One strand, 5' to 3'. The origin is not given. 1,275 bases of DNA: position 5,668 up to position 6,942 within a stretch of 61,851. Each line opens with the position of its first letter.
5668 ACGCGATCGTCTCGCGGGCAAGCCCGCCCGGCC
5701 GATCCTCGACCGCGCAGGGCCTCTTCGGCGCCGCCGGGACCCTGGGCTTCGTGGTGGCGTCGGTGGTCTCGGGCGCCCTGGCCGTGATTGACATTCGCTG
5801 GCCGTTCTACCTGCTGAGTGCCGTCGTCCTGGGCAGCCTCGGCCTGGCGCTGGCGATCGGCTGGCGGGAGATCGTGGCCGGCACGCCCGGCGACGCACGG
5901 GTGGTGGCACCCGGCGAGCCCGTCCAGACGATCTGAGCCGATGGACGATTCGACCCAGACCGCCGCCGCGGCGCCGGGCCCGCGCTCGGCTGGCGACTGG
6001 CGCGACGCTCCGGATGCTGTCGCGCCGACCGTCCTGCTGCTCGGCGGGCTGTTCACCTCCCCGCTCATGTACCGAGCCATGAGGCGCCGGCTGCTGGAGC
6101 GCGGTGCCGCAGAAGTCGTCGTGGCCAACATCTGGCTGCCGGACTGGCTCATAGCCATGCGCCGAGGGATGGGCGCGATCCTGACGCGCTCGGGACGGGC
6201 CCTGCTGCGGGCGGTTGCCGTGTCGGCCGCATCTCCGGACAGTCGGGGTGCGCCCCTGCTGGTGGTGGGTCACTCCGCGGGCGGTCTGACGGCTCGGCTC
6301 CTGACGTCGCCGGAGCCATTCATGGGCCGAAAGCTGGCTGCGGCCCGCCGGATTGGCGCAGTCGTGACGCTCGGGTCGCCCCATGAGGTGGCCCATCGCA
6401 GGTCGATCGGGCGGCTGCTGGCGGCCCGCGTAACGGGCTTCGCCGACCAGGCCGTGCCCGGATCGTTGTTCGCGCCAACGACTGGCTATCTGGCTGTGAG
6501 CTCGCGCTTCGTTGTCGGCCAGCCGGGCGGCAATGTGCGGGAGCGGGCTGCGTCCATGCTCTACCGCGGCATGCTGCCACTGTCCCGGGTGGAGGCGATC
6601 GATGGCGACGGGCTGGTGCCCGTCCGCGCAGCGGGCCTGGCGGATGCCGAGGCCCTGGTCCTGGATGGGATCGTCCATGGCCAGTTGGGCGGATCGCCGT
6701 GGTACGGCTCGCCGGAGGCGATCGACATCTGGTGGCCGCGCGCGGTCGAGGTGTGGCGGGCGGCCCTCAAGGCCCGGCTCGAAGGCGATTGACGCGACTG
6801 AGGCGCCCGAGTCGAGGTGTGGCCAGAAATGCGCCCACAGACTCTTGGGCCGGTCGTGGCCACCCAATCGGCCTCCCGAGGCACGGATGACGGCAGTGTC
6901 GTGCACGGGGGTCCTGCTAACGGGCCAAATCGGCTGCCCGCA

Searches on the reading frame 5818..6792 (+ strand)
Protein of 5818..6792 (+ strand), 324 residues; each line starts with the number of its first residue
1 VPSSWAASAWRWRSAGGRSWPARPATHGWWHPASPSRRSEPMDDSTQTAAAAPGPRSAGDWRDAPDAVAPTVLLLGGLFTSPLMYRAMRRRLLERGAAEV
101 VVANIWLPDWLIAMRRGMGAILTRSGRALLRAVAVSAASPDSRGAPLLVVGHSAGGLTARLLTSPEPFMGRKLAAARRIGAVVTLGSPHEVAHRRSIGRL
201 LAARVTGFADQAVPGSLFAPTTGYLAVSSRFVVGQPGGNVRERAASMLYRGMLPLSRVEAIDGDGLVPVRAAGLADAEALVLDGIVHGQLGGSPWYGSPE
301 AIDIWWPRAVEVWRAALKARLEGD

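Call 10: search_protein_families(library=pfam, proteins=[window:5818-6792:+], max_evalue=0.001)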
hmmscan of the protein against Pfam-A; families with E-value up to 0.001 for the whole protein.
window:5818-6792:+ (324 aa): 1 family
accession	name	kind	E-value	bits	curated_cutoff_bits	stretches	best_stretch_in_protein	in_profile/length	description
PF07819.20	PGAP1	-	0.00026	21.3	24.3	1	147-194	93-134/233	PGAP1-like alpha/beta domain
